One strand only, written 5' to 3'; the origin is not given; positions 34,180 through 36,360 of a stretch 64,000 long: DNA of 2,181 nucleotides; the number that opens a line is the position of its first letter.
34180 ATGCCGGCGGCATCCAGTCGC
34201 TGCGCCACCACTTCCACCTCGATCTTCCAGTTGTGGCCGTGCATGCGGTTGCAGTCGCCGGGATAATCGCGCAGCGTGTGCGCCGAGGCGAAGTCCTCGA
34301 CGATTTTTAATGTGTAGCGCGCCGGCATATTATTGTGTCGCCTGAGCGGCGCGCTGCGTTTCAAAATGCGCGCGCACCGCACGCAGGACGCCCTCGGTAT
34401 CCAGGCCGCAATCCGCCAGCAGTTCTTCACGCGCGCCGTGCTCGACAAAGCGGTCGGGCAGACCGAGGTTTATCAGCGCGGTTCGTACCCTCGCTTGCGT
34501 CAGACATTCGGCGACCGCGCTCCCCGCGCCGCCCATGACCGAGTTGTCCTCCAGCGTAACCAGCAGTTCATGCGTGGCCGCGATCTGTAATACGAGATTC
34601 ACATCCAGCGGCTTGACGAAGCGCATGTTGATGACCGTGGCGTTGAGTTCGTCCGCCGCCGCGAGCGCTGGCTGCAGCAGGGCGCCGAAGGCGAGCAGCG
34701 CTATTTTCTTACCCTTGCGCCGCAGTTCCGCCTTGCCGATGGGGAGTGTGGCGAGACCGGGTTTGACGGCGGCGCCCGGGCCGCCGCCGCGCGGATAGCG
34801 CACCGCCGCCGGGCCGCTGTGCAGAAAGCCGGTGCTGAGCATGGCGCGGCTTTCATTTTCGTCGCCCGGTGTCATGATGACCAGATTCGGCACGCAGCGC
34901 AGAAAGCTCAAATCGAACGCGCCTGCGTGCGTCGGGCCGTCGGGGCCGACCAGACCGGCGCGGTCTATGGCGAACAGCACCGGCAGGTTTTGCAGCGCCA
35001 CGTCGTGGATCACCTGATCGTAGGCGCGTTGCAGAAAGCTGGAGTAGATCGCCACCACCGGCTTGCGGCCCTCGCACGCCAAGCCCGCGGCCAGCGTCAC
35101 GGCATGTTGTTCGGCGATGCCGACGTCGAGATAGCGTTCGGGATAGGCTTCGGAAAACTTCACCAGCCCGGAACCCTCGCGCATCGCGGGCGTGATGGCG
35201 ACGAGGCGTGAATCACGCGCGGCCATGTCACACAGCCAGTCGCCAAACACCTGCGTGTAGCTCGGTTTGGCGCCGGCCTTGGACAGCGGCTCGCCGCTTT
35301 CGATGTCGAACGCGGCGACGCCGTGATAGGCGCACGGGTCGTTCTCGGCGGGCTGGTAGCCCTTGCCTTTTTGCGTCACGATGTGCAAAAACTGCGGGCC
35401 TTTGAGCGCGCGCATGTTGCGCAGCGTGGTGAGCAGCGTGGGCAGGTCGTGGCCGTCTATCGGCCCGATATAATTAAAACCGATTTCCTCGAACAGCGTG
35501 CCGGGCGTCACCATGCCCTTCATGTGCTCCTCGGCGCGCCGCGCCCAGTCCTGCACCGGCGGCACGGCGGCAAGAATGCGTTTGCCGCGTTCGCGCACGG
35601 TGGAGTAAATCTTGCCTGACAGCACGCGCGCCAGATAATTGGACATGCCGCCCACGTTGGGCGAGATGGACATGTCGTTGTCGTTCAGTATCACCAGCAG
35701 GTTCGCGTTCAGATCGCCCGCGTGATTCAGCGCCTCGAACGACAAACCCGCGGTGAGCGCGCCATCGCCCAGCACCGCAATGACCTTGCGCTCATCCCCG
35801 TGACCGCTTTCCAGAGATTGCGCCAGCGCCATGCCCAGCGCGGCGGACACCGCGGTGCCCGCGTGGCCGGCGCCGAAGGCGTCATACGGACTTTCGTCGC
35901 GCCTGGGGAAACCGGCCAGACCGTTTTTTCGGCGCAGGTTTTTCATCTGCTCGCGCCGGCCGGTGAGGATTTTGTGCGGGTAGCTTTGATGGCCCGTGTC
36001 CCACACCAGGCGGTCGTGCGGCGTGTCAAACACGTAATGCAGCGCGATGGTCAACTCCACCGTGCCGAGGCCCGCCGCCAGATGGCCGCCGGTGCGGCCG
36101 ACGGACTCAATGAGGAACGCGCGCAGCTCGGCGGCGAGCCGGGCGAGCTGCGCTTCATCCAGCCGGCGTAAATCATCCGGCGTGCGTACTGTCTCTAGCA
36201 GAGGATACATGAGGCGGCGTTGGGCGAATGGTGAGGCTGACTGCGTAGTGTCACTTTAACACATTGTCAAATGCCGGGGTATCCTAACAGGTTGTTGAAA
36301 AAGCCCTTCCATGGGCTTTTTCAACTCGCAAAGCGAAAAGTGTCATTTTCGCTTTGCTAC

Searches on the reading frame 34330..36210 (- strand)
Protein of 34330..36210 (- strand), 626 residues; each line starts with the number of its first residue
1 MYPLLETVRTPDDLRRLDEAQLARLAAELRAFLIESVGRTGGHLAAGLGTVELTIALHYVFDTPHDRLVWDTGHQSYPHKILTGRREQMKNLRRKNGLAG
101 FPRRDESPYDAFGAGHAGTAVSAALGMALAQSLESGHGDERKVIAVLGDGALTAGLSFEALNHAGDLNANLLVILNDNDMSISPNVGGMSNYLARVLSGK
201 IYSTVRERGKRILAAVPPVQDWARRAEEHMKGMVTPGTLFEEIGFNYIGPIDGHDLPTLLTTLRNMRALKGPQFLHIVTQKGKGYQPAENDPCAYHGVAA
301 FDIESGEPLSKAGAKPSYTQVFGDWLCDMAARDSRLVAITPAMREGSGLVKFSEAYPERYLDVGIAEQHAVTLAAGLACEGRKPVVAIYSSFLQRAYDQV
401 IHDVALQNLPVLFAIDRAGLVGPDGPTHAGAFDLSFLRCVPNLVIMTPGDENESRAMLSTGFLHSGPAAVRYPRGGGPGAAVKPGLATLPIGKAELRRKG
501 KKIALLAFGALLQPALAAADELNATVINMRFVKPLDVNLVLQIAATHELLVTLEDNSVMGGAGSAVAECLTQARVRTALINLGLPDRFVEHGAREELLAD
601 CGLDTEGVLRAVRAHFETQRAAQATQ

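Call 38: find_homologous_proteins(query=window:34330-36210:-, max_evalue=1e-100)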
Query window:34330-36210:- (626 aa): 8000 proteins with E <= 1e-100 among 8000 candidates; the best 120 are listed.
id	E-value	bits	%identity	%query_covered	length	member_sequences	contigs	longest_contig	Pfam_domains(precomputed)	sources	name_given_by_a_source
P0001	0.0e+0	1405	100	100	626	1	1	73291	PF02775.27,PF13292.12,PF02780.26,PF02779.30,PF00456.27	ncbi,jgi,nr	ncbi:MAG: 1-deoxy-D-xylulose-5-phosphate synthase [Gammaproteobacteria bacterium]|nr:MAG: 1-deoxy-D-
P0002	0.0e+0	1295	92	100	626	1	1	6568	PF02775.27,PF13292.12,PF02780.26,PF02779.30,PF00456.27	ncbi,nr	ncbi:MAG: 1-deoxy-D-xylulose-5-phosphate synthase [Gammaproteobacteria bacterium]|nr:1-deoxy-D-xylul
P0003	0.0e+0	1253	87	100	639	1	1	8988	PF13292.12,PF02780.26,PF02779.30,PF00456.27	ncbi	-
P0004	0.0e+0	1250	88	100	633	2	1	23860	PF13292.12,PF02780.26,PF02779.30,PF00456.27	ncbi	-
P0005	0.0e+0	1243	87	100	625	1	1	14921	PF13292.12,PF02780.26,PF02779.30,PF00456.27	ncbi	-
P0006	0.0e+0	1239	87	100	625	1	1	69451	PF13292.12,PF02780.26,PF02779.30,PF00456.27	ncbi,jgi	jgi:1-deoxy-D-xylulose-5-phosphate synthase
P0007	0.0e+0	1229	86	100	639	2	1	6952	PF13292.12,PF02780.26,PF02779.30,PF00456.27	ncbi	-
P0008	0.0e+0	1217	-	-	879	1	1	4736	PF02775.27,PF13292.12,PF02780.26,PF02779.30,PF00456.27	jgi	-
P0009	0.0e+0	1117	79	99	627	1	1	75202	PF02775.27,PF13292.12,PF02780.26,PF02779.30,PF00456.27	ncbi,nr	ncbi:MAG: 1-deoxy-D-xylulose-5-phosphate synthase [Gammaproteobacteria bacterium]|nr:1-deoxy-D-xylul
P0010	0.0e+0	1084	74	99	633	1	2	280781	PF02775.27,PF13292.12,PF02780.26,PF02779.30,PF00456.27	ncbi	ncbi:MAG: 1-deoxy-D-xylulose-5-phosphate synthase [Pseudomonadota bacterium]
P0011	0.0e+0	1077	76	99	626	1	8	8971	PF02775.27,PF13292.12,PF00676.26,PF02780.26,PF02779.30,PF00456.27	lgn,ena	-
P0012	0.0e+0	1074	76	99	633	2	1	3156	PF13292.12,PF02780.26,PF02779.30,PF00456.27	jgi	jgi:1-deoxy-D-xylulose-5-phosphate synthase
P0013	0.0e+0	1073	75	98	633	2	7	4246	PF02775.27,PF13292.12,PF02780.26,PF02779.30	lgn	-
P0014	0.0e+0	1064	74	99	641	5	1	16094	PF02775.27,PF13292.12,PF02780.26,PF02779.30,PF00456.27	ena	-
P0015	0.0e+0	1059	75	99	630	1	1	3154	PF02775.27,PF13292.12,PF02780.26,PF02779.30,PF00456.27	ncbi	-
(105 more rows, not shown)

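Call 39: find_encoding_contigs(protein=P0002, flank=3000, max_places=1)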
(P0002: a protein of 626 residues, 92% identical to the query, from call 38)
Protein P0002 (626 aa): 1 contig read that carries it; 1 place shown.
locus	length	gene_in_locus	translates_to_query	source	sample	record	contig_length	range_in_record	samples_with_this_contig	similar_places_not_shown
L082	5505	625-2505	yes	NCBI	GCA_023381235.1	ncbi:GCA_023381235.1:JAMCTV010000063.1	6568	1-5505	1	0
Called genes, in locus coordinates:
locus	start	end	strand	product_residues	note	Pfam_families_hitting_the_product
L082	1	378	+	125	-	PF00348:polyprenyl_synt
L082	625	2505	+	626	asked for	PF13292:DXP_synthase_N, PF00456:Transketolase_N (weak), PF02775:TPP_enzyme_C (weak), PF02779:Transket_pyr, PF02780:Transketolase_C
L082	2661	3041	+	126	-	PF01242:PTPS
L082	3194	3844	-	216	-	PF13650:Asp_protease_2, PF13975:gag-asp_proteas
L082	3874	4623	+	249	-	PF00117:GATase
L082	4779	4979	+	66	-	PF00313:CSD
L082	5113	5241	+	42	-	PF13627:LptM_cons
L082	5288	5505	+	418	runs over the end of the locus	PF00278:Orn_DAP_Arg_deC, PF01168:Ala_racemase_N, PF02784:Orn_Arg_deC_N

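Call 40: find_encoding_contigs(protein=P0004, flank=3000, max_places=1)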
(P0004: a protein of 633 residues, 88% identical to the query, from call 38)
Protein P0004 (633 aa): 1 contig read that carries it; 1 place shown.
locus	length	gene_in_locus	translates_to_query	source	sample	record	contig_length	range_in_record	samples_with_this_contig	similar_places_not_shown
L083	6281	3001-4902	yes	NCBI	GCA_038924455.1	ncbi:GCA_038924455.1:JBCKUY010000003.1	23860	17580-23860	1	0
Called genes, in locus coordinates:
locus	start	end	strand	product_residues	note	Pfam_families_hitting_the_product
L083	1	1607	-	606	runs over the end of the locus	PF00009:GTP_EFTU, PF22042:EF-G_D2 (weak), PF03144:GTP_EFTU_D2, PF00679:EFG_C, PF21018:BipA_C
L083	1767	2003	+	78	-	PF02609:Exonuc_VII_S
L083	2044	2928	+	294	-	PF00348:polyprenyl_synt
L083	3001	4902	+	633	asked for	PF13292:DXP_synthase_N, PF00456:Transketolase_N, PF02779:Transket_pyr, PF02780:Transketolase_C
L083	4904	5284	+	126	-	PF01242:PTPS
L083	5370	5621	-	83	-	PF04014:MazE_antitoxin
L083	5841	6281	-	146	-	?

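Call 41: find_encoding_contigs(protein=P0009, flank=3000, max_places=1)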
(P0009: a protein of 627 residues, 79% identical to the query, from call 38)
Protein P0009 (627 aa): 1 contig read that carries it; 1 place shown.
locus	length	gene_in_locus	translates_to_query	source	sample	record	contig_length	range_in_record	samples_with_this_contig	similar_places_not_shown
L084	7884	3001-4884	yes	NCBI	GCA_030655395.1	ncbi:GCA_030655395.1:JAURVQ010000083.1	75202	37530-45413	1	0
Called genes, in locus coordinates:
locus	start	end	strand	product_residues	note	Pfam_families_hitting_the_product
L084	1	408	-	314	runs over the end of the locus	PF28239:Npun_R2479 (faint)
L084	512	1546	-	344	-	PF01988:VIT1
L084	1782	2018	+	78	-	PF02609:Exonuc_VII_S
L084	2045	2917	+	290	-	PF00348:polyprenyl_synt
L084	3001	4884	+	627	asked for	PF13292:DXP_synthase_N, PF00456:Transketolase_N (faint), PF02775:TPP_enzyme_C (weak), PF02779:Transket_pyr, PF02780:Transketolase_C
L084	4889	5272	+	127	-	PF01242:PTPS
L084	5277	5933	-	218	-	PF13650:Asp_protease_2, PF13975:gag-asp_proteas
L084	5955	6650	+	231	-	PF00117:GATase, PF07722:Peptidase_C26 (weak)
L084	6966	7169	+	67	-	PF00313:CSD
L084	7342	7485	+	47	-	PF13627:LptM_cons (weak)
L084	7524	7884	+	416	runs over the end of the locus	PF00278:Orn_DAP_Arg_deC, PF01168:Ala_racemase_N (weak), PF02784:Orn_Arg_deC_N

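Call 42: find_encoding_contigs(protein=P0010, flank=3000, max_places=1)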
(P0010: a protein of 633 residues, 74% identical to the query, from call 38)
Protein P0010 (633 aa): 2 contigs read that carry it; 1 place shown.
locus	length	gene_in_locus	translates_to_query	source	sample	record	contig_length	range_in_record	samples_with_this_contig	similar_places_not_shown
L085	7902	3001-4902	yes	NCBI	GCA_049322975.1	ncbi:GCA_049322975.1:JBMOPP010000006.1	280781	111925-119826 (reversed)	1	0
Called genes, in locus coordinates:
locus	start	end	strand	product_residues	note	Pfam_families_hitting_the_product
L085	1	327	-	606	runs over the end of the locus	PF00009:GTP_EFTU, PF01926:MMR_HSR1 (faint), PF22042:EF-G_D2 (weak), PF03144:GTP_EFTU_D2, PF00679:EFG_C, PF21018:BipA_C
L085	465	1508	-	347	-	PF01988:VIT1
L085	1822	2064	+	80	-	-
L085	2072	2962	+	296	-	PF00348:polyprenyl_synt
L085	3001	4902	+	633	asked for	PF13292:DXP_synthase_N, PF00456:Transketolase_N (weak), PF02775:TPP_enzyme_C (weak), PF02779:Transket_pyr, PF02780:Transketolase_C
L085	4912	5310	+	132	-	PF01242:PTPS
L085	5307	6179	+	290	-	PF02649:GCHY-1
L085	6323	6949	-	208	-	PF13650:Asp_protease_2, PF13975:gag-asp_proteas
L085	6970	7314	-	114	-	PF01638:HxlR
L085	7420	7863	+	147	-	PF01152:Bac_globin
